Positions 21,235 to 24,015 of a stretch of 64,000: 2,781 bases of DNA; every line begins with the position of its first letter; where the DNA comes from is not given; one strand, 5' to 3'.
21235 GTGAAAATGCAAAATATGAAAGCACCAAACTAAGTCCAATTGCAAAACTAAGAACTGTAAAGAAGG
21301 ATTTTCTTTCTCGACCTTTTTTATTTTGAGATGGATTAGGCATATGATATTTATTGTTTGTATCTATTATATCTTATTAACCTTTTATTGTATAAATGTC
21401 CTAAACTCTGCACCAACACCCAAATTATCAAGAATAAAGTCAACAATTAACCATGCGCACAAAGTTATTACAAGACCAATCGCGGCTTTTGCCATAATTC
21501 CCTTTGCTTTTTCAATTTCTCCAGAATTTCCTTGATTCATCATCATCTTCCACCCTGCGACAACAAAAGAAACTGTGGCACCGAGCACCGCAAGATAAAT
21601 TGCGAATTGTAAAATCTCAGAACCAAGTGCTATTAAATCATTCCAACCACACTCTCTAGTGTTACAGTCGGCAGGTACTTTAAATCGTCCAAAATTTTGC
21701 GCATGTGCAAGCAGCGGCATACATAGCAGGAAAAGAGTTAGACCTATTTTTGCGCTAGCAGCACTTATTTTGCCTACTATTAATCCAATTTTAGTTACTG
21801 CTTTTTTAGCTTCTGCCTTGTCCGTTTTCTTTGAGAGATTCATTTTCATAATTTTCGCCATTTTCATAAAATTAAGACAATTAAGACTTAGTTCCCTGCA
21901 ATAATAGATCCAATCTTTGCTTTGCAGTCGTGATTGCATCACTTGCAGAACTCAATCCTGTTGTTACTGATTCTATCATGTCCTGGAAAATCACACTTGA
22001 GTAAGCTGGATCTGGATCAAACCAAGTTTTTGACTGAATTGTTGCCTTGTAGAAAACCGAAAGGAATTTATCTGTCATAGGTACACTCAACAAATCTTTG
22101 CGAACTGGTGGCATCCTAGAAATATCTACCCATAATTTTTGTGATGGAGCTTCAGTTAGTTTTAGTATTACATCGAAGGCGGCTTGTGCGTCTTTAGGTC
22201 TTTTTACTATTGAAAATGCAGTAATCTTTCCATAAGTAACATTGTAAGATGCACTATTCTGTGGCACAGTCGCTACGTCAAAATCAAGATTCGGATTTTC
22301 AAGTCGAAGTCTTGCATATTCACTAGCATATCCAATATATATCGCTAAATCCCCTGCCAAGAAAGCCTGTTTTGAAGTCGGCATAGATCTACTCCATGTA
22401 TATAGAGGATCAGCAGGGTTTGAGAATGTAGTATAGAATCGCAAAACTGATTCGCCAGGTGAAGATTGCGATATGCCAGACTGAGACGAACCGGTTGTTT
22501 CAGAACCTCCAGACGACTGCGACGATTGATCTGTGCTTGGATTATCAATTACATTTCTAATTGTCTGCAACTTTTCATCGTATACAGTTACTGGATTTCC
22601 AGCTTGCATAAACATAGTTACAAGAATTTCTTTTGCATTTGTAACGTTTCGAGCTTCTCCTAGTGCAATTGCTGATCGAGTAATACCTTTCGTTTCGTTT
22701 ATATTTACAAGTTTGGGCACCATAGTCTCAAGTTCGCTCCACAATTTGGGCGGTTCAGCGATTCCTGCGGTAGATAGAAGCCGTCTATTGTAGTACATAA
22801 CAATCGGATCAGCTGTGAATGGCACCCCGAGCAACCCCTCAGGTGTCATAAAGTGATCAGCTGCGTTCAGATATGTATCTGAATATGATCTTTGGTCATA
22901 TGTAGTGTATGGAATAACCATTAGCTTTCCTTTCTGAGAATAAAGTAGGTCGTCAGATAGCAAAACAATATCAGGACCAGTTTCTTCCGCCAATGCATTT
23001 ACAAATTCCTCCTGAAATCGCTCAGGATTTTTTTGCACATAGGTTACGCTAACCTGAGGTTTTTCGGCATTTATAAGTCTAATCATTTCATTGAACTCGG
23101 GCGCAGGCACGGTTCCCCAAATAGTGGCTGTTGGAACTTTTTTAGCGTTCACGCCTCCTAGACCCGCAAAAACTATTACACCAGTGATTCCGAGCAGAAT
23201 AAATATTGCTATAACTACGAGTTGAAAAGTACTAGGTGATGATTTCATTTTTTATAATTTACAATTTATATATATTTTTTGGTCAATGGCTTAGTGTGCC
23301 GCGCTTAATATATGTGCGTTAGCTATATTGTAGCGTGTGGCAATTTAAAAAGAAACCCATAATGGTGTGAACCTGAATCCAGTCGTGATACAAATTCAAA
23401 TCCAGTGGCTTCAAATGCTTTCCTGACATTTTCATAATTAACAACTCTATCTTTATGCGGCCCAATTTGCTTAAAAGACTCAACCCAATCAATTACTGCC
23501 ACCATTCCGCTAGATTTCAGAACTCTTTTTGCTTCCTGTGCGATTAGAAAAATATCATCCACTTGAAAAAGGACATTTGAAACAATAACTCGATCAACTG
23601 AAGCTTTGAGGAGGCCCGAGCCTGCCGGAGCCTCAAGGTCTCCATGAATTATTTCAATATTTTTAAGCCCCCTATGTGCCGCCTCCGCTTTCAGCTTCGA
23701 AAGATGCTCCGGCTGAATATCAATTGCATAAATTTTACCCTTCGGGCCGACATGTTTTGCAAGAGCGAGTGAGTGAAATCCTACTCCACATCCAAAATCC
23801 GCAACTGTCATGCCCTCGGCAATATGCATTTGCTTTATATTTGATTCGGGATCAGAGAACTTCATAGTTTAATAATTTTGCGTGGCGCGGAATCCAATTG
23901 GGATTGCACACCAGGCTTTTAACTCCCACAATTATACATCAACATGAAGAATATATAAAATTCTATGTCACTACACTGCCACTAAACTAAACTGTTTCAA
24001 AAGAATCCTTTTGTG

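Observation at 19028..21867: Tandem array of seven TrbC/VirB2-like pilin paralogs with no type IV secretion machinery nearby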

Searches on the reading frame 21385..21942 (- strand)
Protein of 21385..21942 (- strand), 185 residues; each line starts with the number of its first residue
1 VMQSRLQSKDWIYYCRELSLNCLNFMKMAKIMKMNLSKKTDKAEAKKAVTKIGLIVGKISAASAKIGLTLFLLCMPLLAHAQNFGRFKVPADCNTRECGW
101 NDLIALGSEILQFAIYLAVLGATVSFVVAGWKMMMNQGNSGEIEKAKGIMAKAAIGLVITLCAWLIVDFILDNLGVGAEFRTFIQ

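Call 3: search_protein_families(library=pfam, proteins=[window:21385-21942:-], max_evalue=1)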
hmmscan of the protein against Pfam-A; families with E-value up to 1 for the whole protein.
window:21385-21942:- (185 aa): 2 families
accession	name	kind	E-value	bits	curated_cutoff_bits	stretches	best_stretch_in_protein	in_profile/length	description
PF18895.5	T4SS_pilin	-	2.5e-10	40.7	26.6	1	109-170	11-71/71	Type IV secretion system pilin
PF01312.24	Bac_export_2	-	0.25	11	24.4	1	29-172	52-200/335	FlhB HrpN YscU SpaS Family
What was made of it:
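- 21385..21867 (-): p7, A-type pilin-like gene (first in the array). Signal peptide ending LLAHAQ, then a Cys...Cys-G-W motif, then the two-helix hairpin. PF18895 40.7 bits, E 2.5e-10 (call 3).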

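Call 4: search_protein_families(library=ncbifam, proteins=[window:21385-21942:-], max_evalue=1)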
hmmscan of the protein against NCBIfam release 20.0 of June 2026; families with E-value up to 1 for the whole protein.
window:21385-21942:- (185 aa): 2 families
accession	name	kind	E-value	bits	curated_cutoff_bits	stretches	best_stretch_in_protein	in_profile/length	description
NF045849.1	ICE_MMCAP2_0565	equivalog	0.0018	17.9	40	1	109-172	15-78/80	Mbov_0395 family pilin-like conjugal transfer protein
NF045578.1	export_MbnM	equivalog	0.0059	15.6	285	1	11-85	38-112/410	methanobactin export MATE transporter MbnM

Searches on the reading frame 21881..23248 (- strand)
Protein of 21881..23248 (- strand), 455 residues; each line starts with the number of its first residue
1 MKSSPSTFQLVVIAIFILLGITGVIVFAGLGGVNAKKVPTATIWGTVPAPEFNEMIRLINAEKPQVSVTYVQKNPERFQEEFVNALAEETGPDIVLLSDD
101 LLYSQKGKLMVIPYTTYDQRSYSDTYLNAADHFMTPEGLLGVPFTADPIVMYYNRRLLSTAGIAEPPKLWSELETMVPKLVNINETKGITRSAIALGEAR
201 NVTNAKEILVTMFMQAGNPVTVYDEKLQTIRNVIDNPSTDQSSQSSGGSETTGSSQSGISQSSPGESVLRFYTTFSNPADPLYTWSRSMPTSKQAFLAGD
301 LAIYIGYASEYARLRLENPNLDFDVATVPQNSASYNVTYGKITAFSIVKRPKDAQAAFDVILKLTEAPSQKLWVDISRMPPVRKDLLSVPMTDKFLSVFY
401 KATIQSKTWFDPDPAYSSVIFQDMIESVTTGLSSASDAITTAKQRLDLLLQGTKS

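Call 7: search_protein_families(library=pfam, proteins=[window:21881-23248:-], max_evalue=0.001)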
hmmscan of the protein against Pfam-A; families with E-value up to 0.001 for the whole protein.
window:21881-23248:- (455 aa): 2 families
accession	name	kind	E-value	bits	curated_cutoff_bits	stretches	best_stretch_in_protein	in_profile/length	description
PF13416.11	SBP_bac_8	-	1.2e-20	74.9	27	1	59-387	6-266/279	Bacterial extracellular solute-binding protein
PF01547.30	SBP_bac_1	-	6.4e-14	53.1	26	1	55-360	13-296/307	Bacterial extracellular solute-binding protein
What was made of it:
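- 21881..23248 (-): Solute-binding-protein-fold gene (455 aa) with an N-terminal transmembrane helix. It is a conserved operon partner directly upstream of the array. SBP_bac_8 and SBP_bac_1 (call 7).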

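Call 47: search_protein_families(library=ncbifam, proteins=[window:21881-23248:-], max_evalue=0.01)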
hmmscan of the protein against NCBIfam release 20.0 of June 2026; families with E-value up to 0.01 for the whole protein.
window:21881-23248:- (455 aa): 2 families
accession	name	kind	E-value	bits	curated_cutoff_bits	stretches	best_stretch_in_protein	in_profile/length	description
NF007011.0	PRK09474.1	equivalog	2.8e-05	23.1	291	1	72-180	63-165/396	maltose/maltodextrin ABC transporter substrate-binding protein MalE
NF008211.0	PRK10974.1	equivalog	0.0016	17.1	411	1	139-182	138-183/439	sn-glycerol-3-phosphate ABC transporter substrate-binding protein UgpB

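Call 75: find_homologous_proteins(query=window:21881-23248:-, max_evalue=0.00001)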
Query window:21881-23248:- (455 aa): 334 proteins with E <= 0.00001 among 8000 candidates; the best 120 are listed.
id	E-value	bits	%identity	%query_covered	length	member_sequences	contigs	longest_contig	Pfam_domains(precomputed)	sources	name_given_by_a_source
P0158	3.0e-296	1000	100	100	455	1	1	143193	PF13416.12,PF01547.31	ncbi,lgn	-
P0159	8.3e-271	916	94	100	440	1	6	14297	PF13416.12,PF01547.31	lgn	-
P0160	9.3e-246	833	83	100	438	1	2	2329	PF13416.12,PF01547.31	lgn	-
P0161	6.1e-236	801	79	100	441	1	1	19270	PF13416.12,PF01547.31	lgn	-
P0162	8.7e-226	768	76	100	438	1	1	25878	PF13416.12,PF01547.31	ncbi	-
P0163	7.5e-223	758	75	100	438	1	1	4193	PF13416.12,PF01547.31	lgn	-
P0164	6.9e-221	752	74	100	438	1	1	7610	PF13416.12,PF01547.31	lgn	-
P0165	1.5e-207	708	71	100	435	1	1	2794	PF13416.12,PF01547.31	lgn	-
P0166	4.8e-203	693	69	100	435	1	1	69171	PF13416.12,PF01547.31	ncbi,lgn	-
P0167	2.2e-197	674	67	100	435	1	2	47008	PF13416.12,PF01547.31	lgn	-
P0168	4.6e-194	663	65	100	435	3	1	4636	PF13416.12,PF01547.31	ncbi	-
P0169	1.8e-193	661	65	100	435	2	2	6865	PF13416.12,PF01547.31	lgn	-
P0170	2.4e-190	651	63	100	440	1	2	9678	PF13416.12,PF01547.31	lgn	-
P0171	9.0e-188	642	64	100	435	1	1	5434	PF13416.12,PF01547.31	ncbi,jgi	jgi:ABC-type glycerol-3-phosphate transport system substrate-binding protein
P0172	1.0e-186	639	63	100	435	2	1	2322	PF13416.12,PF01547.31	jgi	jgi:multiple sugar transport system substrate-binding protein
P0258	7.6e-96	340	38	97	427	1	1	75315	PF13416.12,PF01547.31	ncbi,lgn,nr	ncbi:extracellular solute-binding protein [Candidatus Wolfebacteria bacterium]|nr:extracellular solu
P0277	1.0e-89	319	36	98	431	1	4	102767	PF13416.12,PF01547.31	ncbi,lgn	-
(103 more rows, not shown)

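Call 76: find_encoding_contigs(protein=P0258, flank=7000, max_places=1)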
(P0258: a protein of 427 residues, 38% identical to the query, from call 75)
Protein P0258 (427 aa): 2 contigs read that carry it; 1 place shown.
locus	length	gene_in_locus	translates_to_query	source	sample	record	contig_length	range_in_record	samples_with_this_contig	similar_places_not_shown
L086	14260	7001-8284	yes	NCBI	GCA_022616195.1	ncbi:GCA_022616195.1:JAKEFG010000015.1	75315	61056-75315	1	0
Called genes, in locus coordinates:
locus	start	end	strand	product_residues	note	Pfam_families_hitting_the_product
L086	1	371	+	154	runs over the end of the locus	PF02308:MgtC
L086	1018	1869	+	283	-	PF12705:PDDEXK_1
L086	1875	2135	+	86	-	PF01035:DNA_binding_1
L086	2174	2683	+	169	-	PF13238:AAA_18 (weak), PF13671:AAA_33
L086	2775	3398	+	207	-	PF13483:Lactamase_B_3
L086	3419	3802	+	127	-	-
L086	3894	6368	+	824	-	PF00521:DNA_topoisoIV, PF03989:DNA_gyraseA_C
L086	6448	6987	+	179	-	PF01135:PCMT (weak), PF13489:Methyltransf_23 (weak), PF01209:Ubie_methyltran, PF06325:PrmA (weak), PF13847:Methyltransf_31, PF08241:Methyltransf_11, PF08242:Methyltransf_12, PF13649:Methyltransf_25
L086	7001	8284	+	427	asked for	PF01547:SBP_bac_1, PF13416:SBP_bac_8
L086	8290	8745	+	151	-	PF18895:T4SS_pilin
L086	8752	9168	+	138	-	PF18895:T4SS_pilin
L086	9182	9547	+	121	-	PF18895:T4SS_pilin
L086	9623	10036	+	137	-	PF18895:T4SS_pilin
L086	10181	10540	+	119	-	PF18895:T4SS_pilin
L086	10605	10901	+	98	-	-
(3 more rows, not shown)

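Call 77: find_encoding_contigs(protein=P0277, flank=7000, max_places=1)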
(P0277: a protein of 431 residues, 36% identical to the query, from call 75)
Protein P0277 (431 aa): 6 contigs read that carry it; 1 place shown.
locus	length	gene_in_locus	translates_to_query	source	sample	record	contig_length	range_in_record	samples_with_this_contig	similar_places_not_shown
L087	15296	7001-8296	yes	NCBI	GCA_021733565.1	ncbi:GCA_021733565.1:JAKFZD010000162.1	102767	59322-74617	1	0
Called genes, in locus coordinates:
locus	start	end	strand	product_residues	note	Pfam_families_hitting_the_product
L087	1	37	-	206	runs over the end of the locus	PF10502:Peptidase_S26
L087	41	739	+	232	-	PF01195:Pept_tRNA_hydro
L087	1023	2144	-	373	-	PF00575:S1 (weak), PF21543:CvfB_2nd (faint), PF23459:S1_RRP5 (faint), PF00575:S1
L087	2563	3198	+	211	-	PF13483:Lactamase_B_3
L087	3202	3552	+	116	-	-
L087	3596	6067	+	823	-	PF00521:DNA_topoisoIV, PF03989:DNA_gyraseA_C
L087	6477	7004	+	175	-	PF01209:Ubie_methyltran, PF05175:MTS (weak), PF06325:PrmA (weak), PF13489:Methyltransf_23 (weak), PF13847:Methyltransf_31, PF08241:Methyltransf_11, PF08242:Methyltransf_12, PF13649:Methyltransf_25, +1 more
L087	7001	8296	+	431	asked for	PF01547:SBP_bac_1, PF13416:SBP_bac_8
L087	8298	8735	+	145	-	PF18895:T4SS_pilin (weak)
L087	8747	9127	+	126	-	PF04956:TrbC (weak), PF18895:T4SS_pilin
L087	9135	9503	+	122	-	PF18895:T4SS_pilin (weak)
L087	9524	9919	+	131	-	PF18895:T4SS_pilin (weak)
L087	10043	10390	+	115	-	PF18895:T4SS_pilin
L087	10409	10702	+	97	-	-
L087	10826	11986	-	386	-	-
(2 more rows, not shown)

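Call 87: predict_structure(alignment_id=A6)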
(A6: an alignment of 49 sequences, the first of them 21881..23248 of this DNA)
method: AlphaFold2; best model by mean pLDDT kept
length: 455 residues; sequences in the alignment: 49
mean_pLDDT: 91.5   pTM: 0.85
mean pLDDT of the five models: 91.5, 91.1, 89.9, 89.9, 89.3
residues with pLDDT >= 90: 383; 70-90: 35; 50-70: 17; < 50: 20
segments of 3 or more residues with pLDDT < 50: 240-249, 253-259
pLDDT, mean of each block of 10 residues (from residue 1): 74 91 71 71 97 97 95 93 93 95 94 97 97 95 98 98 97 97 93 97 97 94 90 77 47 49 89 96 96 98 98 97 98 94 97 97 98 96 96 95 96 95 97 96 96 82
secondary structure, 60 per line:
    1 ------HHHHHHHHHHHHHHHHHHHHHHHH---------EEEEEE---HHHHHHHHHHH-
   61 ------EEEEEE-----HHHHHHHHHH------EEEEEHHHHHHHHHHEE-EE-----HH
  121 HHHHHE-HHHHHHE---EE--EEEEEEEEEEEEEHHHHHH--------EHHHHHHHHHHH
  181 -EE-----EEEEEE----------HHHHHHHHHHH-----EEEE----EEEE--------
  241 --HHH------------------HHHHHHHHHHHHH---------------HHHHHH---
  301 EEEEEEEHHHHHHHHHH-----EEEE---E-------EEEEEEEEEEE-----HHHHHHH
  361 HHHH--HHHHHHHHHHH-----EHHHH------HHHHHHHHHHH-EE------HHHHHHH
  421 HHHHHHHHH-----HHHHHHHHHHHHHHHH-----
elements in order: H7-30 E40-45 H49-59 E67-72 H78-87 E94-98 H99-108 H119-125 H128-133 E142-154 H155-160 H170-180 E189-194 H205-215 E221-224 E229-232 H264-276 H292-297 E301-307 H308-317 E323-326 E338-348 H354-364 H367-377 H384-387 H394-404 H414-429 H435-450
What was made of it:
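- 21881..23248 (-): AlphaFold2 pLDDT 91.5, helix 7-30 (call 87).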

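Call 89: fold_search(model_id=the predicted structure, library=pdb)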
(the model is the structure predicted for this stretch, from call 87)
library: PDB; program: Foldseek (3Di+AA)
matches with E <= 10: 1477; with E <= 0.001: 1081
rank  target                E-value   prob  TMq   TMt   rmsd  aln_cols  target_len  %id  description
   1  5ci5_B                4.3e-22  1.00  0.64  0.72   5.1       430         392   18  Crystal Structure of an ABC transporter Solute Binding Protein from Thermotoga Lettingae TMO (Tlet_1705, TARGET EFI-51 (released 2015-07-22)
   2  4qsd_A                5.1e-22  1.00  0.62  0.72   4.9       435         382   19  Crystal structure of atu4361 sugar transporter from Agrobacterium Fabrum C58, target efi-510558, with bound sucrose (released 2014-08-06)
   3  4rjz                  1.2e-21  1.00  0.65  0.75   4.7       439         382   19  Crystal structure of ATU4361 sugar transporter from Agrobacterium fabrum C58, target EFI-510558, an open conformation (released 2014-11-05)
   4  4qrz_A                2.1e-21  1.00  0.60  0.70   5.7       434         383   19  Crystal structure of sugar transporter atu4361 from agrobacterium fabrum c58, target efi-510558, with bound maltotrios (released 2014-07-16)
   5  3jzj_A                4.0e-21  1.00  0.63  0.73   5.7       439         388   18  Crystal structures of the GacH receptor of Streptomyces glaucescens GLA.O in the unliganded form and in complex with a (released 2010-02-16)
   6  3w15_C                4.7e-21  1.00  0.65  0.74   9.4       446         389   15  Structure of peroxisomal targeting signal 2 (PTS2) of Saccharomyces cerevisiae 3-ketoacyl-CoA thiolase in complex with (released 2013-07-03)
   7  5f7v_A                5.3e-21  1.00  0.62  0.72   5.1       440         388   15  ABC substrate-binding protein Lmo0181 from Listeria monocytogenes in complex with cycloalternan (released 2016-09-07)
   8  28qm_A                8.5e-21  1.00  0.65  0.78   5.0       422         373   15  MBP bound to distal DARPin (AHIR dodecamer scaffold system) (released 2026-02-25)
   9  3c4m_A                8.5e-21  1.00  0.60  0.58   5.6       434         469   15  Structure of human parathyroid hormone in complex with the extracellular domain of its G-protein-coupled receptor (PTH (released 2008-04-08)
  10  8vqk_A                1.1e-20  1.00  0.66  0.74   4.7       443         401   15  YcjN from Escherichia coli (released 2024-10-09)
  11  6dtr                  1.4e-20  1.00  0.68  0.77   4.3       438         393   16  Apo T. maritima MalE3 (released 2018-09-19)
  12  7bvt_A                1.6e-20  1.00  0.70  0.81   4.0       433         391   16  Crystal structure of cyclic alpha-maltosyl-1,6-maltose binding protein from Arthrobacter globiformis (released 2020-12-02)
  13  6ndj_A                1.7e-20  1.00  0.66  0.68   4.1       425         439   15  Crystal structure of human NLRP6 PYD domain with MBP fusion (released 2019-01-23)
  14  2zyo_A                1.8e-20  1.00  0.67  0.78   4.1       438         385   16  Crystal structure of cyclo/maltodextrin-binding protein complexed with maltotetraose (released 2009-03-31)
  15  6d1u_B                2.0e-20  1.00  0.58  0.49   5.5       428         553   15  Crystal structure of the human CLR:RAMP1 extracellular domain heterodimer in complex with adrenomedullin 2/intermedin (released 2018-09-05)
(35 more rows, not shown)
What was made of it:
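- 21881..23248 (-): Foldseek E about 1e-22 to sugar, maltodextrin and UgpB binding proteins (call 89).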

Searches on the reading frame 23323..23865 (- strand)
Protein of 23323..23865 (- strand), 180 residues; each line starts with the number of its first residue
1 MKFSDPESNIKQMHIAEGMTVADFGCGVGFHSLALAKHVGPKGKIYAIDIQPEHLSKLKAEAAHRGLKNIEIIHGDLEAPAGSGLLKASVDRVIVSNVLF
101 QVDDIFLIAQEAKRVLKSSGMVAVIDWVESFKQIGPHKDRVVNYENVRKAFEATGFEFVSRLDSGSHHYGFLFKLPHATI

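Call 7: search_protein_families(library=pfam, proteins=[window:23323-23865:-], max_evalue=0.001)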
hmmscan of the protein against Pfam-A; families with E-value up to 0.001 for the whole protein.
window:23323-23865:- (180 aa): 16 families
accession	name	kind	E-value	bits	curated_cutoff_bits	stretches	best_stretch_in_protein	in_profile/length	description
PF13847.12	Methyltransf_31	-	1.8e-20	73.5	27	1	17-128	3-113/145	Methyltransferase domain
PF13649.12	Methyltransf_25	-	1.3e-15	58.3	27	1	21-120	1-97/97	Methyltransferase domain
PF08241.18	Methyltransf_11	-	3e-15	57.1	21.2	1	23-123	2-94/95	Methyltransferase domain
PF01209.24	Ubie_methyltran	-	2e-12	47.4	20.1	1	11-127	41-154/233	ubiE/COQ5 methyltransferase family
PF08242.18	Methyltransf_12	-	2.8e-10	41.2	30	1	23-122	2-98/98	Methyltransferase domain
PF01135.25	PCMT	-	5.7e-08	33.2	20.3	1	13-76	69-132/210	Protein-L-isoaspartate(D-aspartate) O-methyltransferase (PCMT)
PF05175.20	MTS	-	1.8e-07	31.4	23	1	16-125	30-139/170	Methyltransferase small domain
PF02390.23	Methyltransf_4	-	5.1e-07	29.8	24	1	19-78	3-61/173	Putative methyltransferase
PF02475.24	TRM5-TYW2_MTfase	-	1.3e-06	28.9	28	1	15-122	34-133/164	TRM5/TYW2 methyltransferase domain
PF01269.23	Fibrillarin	-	1.7e-06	27.8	27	1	9-130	63-180/227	Fibrillarin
PF06325.19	PrmA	-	2.6e-06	27.6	22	1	14-123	158-257/296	Ribosomal protein L11 methyltransferase (PrmA)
PF01728.25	FtsJ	-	1.2e-05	25.8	24.1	1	11-90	14-92/181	FtsJ-like methyltransferase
PF13489.12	Methyltransf_23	-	1.4e-05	25.3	27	1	15-132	20-124/164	Methyltransferase domain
PF13679.12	Methyltransf_32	-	5.2e-05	23.7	27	1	16-78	24-90/143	Methyltransferase domain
PF01189.24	Methyltr_RsmB-F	-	0.00013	22.2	27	1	17-95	8-85/199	16S rRNA methyltransferase RsmB/F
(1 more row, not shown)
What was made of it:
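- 23323..23865 (-): Class I SAM-dependent methyltransferase (180 aa). It is a conserved first gene of the operon. Methyltransf_31/25/11 (call 7).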

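Call 47: search_protein_families(library=ncbifam, proteins=[window:23323-23865:-], max_evalue=0.01)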
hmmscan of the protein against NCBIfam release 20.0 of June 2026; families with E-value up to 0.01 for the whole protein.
window:23323-23865:- (180 aa): 59 families (the best 25 are shown)
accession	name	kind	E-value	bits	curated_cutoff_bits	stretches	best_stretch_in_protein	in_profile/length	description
NF008823.0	PRK11873.1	subfamily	1.8e-19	70.3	263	1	13-129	73-186/272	arsenite methyltransferase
NF041536.1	ArsM_DUF2284_UU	exception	1.3e-15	56.7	575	1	14-144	73-200/459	arsenite methyltransferase/DUF2284 domain selenoprotein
NF001243.0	PRK00216.1-4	equivalog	5.4e-15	55.4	235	1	9-126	39-153/237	demethylmenaquinone methyltransferase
TIGR02752.1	MenG_heptapren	equivalog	6.6e-15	55.3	419.85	1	8-127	36-152/231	demethylmenaquinone methyltransferase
NF041537.1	ArsM_AhpD_UU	exception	7.7e-15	54.5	510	1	14-145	73-201/345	arsenite methyltransferase/AhpD domain selenoprotein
NF047649.1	MTase_UXPK_star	exception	1.5e-14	53.7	460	1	14-144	74-201/283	methyltransferase/UXPK-star double selenoprotein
TIGR02469.1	CbiT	equivalog_domain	4.4e-12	46.3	78.3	1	10-123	12-119/124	precorrin-6Y C5,15-methyltransferase (decarboxylating) subunit CbiT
TIGR02072.1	BioC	equivalog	4e-10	39.9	184.95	1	17-137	34-146/244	malonyl-ACP O-methyltransferase BioC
NF053511.1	tRNA_U34_MnmM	equivalog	2.5e-09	36.9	135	1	10-74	10-75/183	tRNA 5-(aminomethyl)-2-thiouridylate-methyltransferase MnmM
NF045667.1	MTase_DVU1556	equivalog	2.8e-09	36.8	155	1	10-160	15-164/213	DVU_1556 family methyltransferase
NF001556.0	PRK00377.1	equivalog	6.3e-09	35.9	238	1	12-127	35-145/198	cobalt-precorrin-6Y C(15)-methyltransferase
TIGR03534.1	RF_mod_PrmC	equivalog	6.6e-09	35.6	199.1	1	11-97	82-163/253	peptide chain release factor N(5)-glutamine methyltransferase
TIGR04364.1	methyltran_FxLD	equivalog_domain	6.6e-09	35.3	320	1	10-102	75-163/394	methyltransferase, FxLD system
NF010549.0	PRK13942.1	equivalog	8.3e-09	35.3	282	1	13-76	73-136/215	protein-L-isoaspartate O-methyltransferase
NF001244.0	PRK00216.1-5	equivalog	1.8e-08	33.9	216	1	9-130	40-159/236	bifunctional demethylmenaquinone methyltransferase/2-methoxy-6-polyprenyl-1,4-benzoquinol methylase UbiE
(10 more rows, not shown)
